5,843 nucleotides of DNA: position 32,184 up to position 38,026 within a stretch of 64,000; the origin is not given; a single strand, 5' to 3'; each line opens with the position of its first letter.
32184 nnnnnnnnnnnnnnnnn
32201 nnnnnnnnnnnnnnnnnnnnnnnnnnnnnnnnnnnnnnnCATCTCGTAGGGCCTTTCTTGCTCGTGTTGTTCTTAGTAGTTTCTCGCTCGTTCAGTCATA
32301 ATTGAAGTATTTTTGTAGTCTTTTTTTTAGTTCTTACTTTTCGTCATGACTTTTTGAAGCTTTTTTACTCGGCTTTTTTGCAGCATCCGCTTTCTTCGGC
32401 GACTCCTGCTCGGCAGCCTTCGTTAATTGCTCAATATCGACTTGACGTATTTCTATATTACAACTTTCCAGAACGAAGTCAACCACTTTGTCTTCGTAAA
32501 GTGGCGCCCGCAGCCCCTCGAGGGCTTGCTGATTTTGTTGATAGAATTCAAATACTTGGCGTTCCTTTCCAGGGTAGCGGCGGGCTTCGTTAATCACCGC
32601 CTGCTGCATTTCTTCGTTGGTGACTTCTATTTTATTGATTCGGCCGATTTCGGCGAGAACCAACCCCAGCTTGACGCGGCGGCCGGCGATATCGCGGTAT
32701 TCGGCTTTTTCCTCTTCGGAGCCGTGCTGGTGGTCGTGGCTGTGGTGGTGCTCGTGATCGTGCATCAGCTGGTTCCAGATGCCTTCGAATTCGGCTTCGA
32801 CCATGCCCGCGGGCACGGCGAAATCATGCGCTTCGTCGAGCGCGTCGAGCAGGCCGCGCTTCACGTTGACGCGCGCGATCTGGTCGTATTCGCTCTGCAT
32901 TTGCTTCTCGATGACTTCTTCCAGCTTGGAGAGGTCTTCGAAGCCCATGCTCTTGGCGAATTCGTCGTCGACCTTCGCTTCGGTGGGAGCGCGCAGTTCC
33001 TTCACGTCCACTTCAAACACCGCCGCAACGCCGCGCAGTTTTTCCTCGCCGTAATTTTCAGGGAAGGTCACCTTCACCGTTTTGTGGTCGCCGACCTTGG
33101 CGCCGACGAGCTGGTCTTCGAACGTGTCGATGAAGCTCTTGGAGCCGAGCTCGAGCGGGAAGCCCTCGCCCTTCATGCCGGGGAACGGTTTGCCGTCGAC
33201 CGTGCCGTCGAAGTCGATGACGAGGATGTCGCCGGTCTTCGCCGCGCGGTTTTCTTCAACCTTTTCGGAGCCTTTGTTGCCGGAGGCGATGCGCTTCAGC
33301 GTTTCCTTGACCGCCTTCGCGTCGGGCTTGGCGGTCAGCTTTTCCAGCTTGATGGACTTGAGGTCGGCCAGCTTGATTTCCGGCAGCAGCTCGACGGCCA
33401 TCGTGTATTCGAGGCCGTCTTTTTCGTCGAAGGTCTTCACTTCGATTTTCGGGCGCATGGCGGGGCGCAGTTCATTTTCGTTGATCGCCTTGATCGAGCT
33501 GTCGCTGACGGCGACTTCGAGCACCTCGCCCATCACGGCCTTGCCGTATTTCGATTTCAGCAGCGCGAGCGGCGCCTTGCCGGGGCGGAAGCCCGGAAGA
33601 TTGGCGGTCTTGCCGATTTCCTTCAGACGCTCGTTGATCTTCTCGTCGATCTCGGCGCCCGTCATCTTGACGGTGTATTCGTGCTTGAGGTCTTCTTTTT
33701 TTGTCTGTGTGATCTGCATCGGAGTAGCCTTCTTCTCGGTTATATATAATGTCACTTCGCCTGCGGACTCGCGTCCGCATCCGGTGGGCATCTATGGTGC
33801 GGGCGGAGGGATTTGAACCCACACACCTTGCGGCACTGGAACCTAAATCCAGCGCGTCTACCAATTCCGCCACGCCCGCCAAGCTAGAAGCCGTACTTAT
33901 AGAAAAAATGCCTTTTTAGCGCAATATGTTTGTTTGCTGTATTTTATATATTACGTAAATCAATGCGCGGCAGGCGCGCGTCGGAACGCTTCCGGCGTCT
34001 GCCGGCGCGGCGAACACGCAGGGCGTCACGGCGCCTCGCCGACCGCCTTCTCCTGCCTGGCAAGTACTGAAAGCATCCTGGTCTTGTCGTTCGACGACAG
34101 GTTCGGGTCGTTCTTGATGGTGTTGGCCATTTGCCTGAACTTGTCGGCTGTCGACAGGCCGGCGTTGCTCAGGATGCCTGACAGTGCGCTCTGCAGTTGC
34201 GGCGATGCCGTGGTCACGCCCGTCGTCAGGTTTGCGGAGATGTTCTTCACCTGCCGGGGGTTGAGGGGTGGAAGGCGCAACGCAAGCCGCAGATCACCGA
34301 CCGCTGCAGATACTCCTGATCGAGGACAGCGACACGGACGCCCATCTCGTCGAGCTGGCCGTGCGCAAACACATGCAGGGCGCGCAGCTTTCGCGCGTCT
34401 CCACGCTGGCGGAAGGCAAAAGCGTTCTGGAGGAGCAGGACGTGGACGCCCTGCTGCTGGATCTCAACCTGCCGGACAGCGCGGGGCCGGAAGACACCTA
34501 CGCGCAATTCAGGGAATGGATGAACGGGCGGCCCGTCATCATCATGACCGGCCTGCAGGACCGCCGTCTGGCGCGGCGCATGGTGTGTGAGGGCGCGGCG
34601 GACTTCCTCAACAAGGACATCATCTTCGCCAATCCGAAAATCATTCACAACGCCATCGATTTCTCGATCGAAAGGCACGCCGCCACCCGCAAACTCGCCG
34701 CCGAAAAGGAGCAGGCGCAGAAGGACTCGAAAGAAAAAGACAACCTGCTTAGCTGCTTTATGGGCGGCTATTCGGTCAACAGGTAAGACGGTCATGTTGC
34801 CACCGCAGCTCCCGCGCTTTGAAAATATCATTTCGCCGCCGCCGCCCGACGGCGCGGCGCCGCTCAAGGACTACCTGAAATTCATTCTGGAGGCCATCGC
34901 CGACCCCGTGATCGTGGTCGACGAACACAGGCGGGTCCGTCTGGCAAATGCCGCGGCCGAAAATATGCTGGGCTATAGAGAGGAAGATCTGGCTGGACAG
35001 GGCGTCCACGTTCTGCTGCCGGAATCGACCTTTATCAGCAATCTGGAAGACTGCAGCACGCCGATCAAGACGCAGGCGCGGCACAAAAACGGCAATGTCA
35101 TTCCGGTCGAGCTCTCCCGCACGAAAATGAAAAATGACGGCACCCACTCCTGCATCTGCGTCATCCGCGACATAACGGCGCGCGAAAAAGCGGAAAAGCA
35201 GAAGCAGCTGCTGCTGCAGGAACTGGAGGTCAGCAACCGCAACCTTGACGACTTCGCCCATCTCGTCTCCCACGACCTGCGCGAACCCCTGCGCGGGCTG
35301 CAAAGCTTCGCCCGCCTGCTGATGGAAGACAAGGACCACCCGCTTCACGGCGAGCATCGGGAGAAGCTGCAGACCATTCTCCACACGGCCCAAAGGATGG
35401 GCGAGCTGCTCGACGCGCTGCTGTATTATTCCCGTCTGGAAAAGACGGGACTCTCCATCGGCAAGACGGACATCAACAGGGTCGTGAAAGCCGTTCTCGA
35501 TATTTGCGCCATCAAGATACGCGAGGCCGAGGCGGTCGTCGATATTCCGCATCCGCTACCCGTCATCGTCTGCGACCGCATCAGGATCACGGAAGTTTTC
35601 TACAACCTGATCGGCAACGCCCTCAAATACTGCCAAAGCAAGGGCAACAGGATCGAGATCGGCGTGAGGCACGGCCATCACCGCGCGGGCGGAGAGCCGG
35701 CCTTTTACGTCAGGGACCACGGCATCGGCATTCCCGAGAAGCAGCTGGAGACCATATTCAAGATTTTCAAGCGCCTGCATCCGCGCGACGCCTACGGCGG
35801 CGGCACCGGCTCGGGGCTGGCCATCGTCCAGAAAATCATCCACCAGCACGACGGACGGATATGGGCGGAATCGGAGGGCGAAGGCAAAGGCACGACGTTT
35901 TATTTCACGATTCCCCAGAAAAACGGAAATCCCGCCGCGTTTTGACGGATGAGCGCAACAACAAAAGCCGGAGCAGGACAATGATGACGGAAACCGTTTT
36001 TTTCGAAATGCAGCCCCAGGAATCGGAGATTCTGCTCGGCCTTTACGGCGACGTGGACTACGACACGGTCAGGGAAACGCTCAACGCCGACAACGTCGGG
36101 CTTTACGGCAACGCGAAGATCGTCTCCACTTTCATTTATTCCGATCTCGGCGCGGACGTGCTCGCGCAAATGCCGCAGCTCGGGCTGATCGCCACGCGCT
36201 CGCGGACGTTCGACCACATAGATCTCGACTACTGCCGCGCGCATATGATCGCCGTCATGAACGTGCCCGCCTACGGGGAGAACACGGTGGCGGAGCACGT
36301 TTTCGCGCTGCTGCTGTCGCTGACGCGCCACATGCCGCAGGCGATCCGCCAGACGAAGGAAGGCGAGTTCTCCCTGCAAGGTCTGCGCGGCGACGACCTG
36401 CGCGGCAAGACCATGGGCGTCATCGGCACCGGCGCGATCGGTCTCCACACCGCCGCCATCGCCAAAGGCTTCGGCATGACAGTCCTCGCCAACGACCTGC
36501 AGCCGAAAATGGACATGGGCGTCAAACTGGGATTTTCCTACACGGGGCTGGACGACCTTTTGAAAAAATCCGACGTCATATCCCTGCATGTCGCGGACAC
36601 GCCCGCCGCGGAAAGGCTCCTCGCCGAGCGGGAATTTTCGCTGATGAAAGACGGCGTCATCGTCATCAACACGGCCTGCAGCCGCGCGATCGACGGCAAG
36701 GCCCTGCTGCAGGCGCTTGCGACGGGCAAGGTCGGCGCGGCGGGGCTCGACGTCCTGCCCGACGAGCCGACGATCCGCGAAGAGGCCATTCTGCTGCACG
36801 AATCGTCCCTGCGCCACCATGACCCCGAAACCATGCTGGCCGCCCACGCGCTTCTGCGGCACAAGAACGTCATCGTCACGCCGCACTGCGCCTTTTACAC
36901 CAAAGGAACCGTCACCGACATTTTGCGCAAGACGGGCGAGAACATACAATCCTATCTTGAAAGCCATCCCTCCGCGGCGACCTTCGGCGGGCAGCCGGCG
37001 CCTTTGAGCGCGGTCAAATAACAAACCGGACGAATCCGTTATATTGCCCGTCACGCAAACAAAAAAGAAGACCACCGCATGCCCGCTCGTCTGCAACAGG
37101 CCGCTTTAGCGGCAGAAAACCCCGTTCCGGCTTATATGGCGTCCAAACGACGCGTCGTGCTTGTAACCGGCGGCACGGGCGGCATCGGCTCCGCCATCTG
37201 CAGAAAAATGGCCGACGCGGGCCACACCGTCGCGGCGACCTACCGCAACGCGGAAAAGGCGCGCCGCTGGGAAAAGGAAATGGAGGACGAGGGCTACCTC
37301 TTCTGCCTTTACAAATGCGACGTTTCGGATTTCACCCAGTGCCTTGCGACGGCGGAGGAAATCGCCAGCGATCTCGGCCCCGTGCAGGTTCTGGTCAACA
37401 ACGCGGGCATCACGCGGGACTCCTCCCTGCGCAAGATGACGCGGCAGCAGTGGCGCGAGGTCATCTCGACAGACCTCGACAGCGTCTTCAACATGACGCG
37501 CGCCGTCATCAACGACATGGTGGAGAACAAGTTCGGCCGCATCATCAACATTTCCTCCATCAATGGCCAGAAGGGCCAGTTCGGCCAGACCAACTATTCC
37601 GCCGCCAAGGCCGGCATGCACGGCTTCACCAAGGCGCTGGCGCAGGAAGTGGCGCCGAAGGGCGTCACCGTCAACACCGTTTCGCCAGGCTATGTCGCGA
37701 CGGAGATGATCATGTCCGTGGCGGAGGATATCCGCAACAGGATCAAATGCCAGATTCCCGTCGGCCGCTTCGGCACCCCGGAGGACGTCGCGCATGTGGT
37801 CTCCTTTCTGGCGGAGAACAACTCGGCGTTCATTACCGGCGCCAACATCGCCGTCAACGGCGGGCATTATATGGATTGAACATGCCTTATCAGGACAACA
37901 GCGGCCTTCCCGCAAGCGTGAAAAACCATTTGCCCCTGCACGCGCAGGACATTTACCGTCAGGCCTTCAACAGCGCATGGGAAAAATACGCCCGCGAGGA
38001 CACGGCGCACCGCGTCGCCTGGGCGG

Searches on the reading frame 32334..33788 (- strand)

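Call 61: search_protein_families(library=pfam, proteins=[window:32334-33788:-], max_evalue=0.00001)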
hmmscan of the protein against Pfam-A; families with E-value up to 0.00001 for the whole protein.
window:32334-33788:- (484 aa): 3 families
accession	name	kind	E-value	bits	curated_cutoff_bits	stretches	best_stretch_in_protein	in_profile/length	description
PF05697.18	Trigger_N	-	4.2e-38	131.3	22.2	1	24-167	1-144/144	Bacterial trigger factor protein (TF)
PF05698.19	Trigger_C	-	1.7e-34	119.6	22.7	1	286-441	2-162/162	Bacterial trigger factor protein (TF) C-terminus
PF00254.34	FKBP_C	-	5.9e-15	55.8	21.1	1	180-262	2-93/94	FKBP-type peptidyl-prolyl cis-trans isomerase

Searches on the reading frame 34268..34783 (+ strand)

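Call 61: search_protein_families(library=pfam, proteins=[window:34268-34783:+], max_evalue=0.00001)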
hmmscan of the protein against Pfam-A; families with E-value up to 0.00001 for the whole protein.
window:34268-34783:+ (172 aa): 1 family
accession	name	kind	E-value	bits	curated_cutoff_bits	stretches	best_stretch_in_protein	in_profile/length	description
PF00072.30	Response_reg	-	1.4e-12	48.2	30.2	1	15-118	1-101/111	Response regulator receiver domain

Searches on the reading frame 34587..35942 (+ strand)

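Call 13: search_protein_families(library=pfam, proteins=[window:34587-35942:+], max_evalue=0.01)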
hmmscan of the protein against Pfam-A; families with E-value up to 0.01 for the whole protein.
window:34587-35942:+ (452 aa): 7 families
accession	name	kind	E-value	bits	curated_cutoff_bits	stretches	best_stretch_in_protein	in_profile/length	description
PF02518.31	HATPase_c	-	2.4e-25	89.6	26.4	1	330-445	2-110/111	Histidine kinase-, DNA gyrase B-, and HSP90-like ATPase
PF00512.31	HisKA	-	1.2e-13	51.3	26.9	1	221-285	3-64/66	His Kinase A (phospho-acceptor) domain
PF13426.13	PAS_9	-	8.6e-13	48.9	27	1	106-198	2-103/103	PAS domain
PF00989.32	PAS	-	1e-12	48.5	22.6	1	97-196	3-113/113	PAS fold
PF08448.16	PAS_4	-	2.6e-08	34.5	23.1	1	101-200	1-109/110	PAS fold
PF13188.13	PAS_8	-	4.6e-08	33.1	21.8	1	97-146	3-49/65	PAS domain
PF24820.1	Diguanyl_cycl_sensor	-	0.0015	18.8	28.1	1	101-141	2-42/109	Diguanylate cyclase-like sensor domain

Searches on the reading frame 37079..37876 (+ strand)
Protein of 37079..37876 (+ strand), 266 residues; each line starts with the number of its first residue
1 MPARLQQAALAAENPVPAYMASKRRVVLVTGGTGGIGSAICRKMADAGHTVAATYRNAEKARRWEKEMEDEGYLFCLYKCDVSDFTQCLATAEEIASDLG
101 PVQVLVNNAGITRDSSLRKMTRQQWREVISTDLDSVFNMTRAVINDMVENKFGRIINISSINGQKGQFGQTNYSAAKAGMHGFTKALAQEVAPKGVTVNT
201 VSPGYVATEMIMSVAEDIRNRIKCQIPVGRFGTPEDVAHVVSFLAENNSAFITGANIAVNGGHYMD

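Call 13: search_protein_families(library=pfam, proteins=[window:37079-37876:+], max_evalue=0.01)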
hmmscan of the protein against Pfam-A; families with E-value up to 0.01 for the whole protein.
window:37079-37876:+ (266 aa): 12 families
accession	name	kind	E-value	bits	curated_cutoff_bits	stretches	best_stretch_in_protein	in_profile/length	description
PF00106.31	adh_short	-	4.3e-63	212.8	26.6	1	25-217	1-193/195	short chain dehydrogenase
PF13561.12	adh_short_C2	-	8e-62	209.3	27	1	34-262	6-234/236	Enoyl-(Acyl carrier protein) reductase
PF08659.16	KR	-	1.2e-25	90.9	22.6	1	27-192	3-168/180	KR domain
PF01370.27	Epimerase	-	3.3e-09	37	20.9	1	27-187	1-156/240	NAD dependent epimerase/dehydratase family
PF13460.12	NAD_binding_10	-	4.1e-09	37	27.2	1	31-209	1-149/184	NAD(P)H-binding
PF23441.1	SDR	-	2.5e-08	34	27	1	176-264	166-256/258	SDR-like rossmann domain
PF16363.11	GDP_Man_Dehyd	-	3.6e-06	27.1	27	1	28-89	1-68/332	GDP-mannose 4,6 dehydratase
PF05368.20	NmrA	-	6.1e-06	26.5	27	1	25-84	3-59/298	NmrA-like family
PF03807.23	F420_oxidored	-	0.00022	22.2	21.6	1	32-69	6-45/94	NADP oxidoreductase coenzyme F420-dependent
PF03446.21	NAD_binding_2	-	0.0018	18.8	21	1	32-113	6-70/161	NAD binding domain of 6-phosphogluconate dehydrogenase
PF19810.5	HFX_2341_N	-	0.0019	19.1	30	0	55-114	37-96/120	HFX_2341-like, N-terminal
PF02719.21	Polysacc_synt_2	-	0.0045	16.6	20.2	1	27-61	1-35/293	Polysaccharide biosynthesis protein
